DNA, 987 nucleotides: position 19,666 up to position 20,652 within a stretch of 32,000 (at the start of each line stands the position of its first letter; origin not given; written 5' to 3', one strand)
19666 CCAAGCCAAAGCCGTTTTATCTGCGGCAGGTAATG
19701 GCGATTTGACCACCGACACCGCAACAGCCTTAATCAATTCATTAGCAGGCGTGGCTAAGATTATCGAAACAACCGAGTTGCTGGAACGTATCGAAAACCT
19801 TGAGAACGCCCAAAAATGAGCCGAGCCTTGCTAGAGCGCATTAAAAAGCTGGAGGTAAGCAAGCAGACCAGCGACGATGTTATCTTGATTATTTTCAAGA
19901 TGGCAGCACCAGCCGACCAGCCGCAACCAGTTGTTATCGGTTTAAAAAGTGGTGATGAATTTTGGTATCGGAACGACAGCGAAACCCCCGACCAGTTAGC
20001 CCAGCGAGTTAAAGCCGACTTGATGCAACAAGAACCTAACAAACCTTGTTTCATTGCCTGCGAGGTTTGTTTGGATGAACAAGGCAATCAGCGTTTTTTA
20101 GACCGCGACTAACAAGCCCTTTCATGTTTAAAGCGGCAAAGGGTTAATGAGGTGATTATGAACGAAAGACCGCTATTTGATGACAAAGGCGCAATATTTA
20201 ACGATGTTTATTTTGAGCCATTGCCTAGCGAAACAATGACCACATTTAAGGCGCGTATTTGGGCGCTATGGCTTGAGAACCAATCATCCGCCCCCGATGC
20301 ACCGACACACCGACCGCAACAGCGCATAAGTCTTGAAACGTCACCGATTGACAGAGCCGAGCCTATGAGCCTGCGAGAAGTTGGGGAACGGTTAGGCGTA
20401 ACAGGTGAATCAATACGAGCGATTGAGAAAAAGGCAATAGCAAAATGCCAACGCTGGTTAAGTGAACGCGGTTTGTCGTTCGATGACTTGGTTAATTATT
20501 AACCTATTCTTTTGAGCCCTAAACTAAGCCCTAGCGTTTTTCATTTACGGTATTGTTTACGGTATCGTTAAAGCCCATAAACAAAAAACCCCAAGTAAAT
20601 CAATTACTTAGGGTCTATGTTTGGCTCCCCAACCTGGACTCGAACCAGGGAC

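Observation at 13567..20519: Island-specific over-represented motif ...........(W)A(R)GG whose orientation flips at the iteron block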

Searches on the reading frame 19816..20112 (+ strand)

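Call 8: search_protein_families(library=pfam, proteins=[window:19816-20112:+], max_evalue=0.01)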
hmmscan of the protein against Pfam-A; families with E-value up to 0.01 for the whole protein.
window:19816-20112:+ (98 aa): 0 families

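Call 9: search_protein_families(library=phrogs, proteins=[window:19816-20112:+], max_evalue=0.01)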
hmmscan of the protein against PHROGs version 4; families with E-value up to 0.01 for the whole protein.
window:19816-20112:+ (98 aa): 0 families

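Call 77: search_protein_families(library=ncbifam, proteins=[window:19816-20112:+], max_evalue=1)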
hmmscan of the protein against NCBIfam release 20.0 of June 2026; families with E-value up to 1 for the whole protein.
window:19816-20112:+ (98 aa): 0 families

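Call 78: search_protein_families(library=pfam, proteins=[window:19816-20112:+], max_evalue=10)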
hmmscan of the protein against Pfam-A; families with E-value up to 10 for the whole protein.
window:19816-20112:+ (98 aa): 2 families
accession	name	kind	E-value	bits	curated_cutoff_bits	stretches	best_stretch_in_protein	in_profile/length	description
PF08567.17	PH_TFIIH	-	0.13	13.1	27.1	1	6-47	33-74/88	TFIIH p62 subunit, N-terminal domain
PF13446.11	RPT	-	0.16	12.2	28.2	1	10-36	7-32/59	A repeated domain in UCH-protein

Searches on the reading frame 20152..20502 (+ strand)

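Call 8: search_protein_families(library=pfam, proteins=[window:20152-20502:+], max_evalue=0.01)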
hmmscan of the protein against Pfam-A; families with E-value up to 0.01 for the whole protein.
window:20152-20502:+ (116 aa): 1 family
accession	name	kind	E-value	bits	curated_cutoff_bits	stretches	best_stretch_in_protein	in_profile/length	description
PF04545.22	Sigma70_r4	-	6.3e-08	32.5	24.1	1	70-100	19-49/50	Sigma-70, region 4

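Call 9: search_protein_families(library=phrogs, proteins=[window:20152-20502:+], max_evalue=0.01)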
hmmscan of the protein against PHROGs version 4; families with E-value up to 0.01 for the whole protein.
window:20152-20502:+ (116 aa): 1 family
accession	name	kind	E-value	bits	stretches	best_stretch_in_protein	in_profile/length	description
phrog_351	-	transcription regulation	5.4e-05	23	1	67-111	691-734/928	RNA polymerase sigma factor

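Call 77: search_protein_families(library=ncbifam, proteins=[window:20152-20502:+], max_evalue=1)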
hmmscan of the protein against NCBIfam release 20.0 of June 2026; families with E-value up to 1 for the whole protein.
window:20152-20502:+ (116 aa): 21 families
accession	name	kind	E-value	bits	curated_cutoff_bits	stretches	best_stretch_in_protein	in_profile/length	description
TIGR02937.1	sigma70-ECF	superfamily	5.7e-06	26.1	42.9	1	70-102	132-164/165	sigma-70 family RNA polymerase sigma factor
NF004566.0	PRK05901.2-4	equivalog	1.2e-05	24.7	531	1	69-100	400-431/448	RNA polymerase sigma factor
NF004207.0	PRK05657.1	equivalog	0.00023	20.6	394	1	66-114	280-328/329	RNA polymerase sigma factor RpoS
TIGR02393.1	RpoD_Cterm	equivalog_domain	0.00032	20.4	354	1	66-101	191-226/238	RNA polymerase sigma factor RpoD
NF041931.2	MzaA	equivalog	0.00033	19.6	800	1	66-100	668-702/726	MZA anti-phage system associated sigma-70 family RNA polymerase sigma factor MzaA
TIGR02394.1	rpoS_proteo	equivalog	0.00041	19.9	378.7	1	67-113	238-284/285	RNA polymerase sigma factor RpoS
NF004564.0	PRK05901.2-2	equivalog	0.0012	17.6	617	1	69-102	449-482/500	RNA polymerase sigma factor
TIGR02997.1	Sig70-cyanoRpoD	subfamily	0.0021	17.4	384.5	1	66-98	264-296/298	RNA polymerase sigma factor, RpoD/SigA family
NF006666.0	PRK09210.1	equivalog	0.0021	17.4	572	1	66-100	323-357/370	RNA polymerase sigma factor RpoD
NF004208.0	PRK05658.1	equivalog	0.0023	17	555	1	67-100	584-617/631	RNA polymerase sigma factor RpoD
NF005143.0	PRK06596.1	subfamily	0.0047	16.4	241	1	62-104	240-282/285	RNA polymerase factor sigma-32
NF005693.0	PRK07500.1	equivalog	0.005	16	315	1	70-105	244-279/289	RNA polymerase factor sigma-32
NF004561.0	PRK05901.1-3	equivalog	0.0073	15.5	582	1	68-99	492-523/537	RNA polymerase sigma factor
TIGR02392.1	rpoH_proteo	equivalog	0.0078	15.9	323.1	1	69-103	234-268/270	RNA polymerase sigma factor RpoH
NF004562.0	PRK05901.1-4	equivalog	0.01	14.3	779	1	69-105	510-546/571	RNA polymerase sigma factor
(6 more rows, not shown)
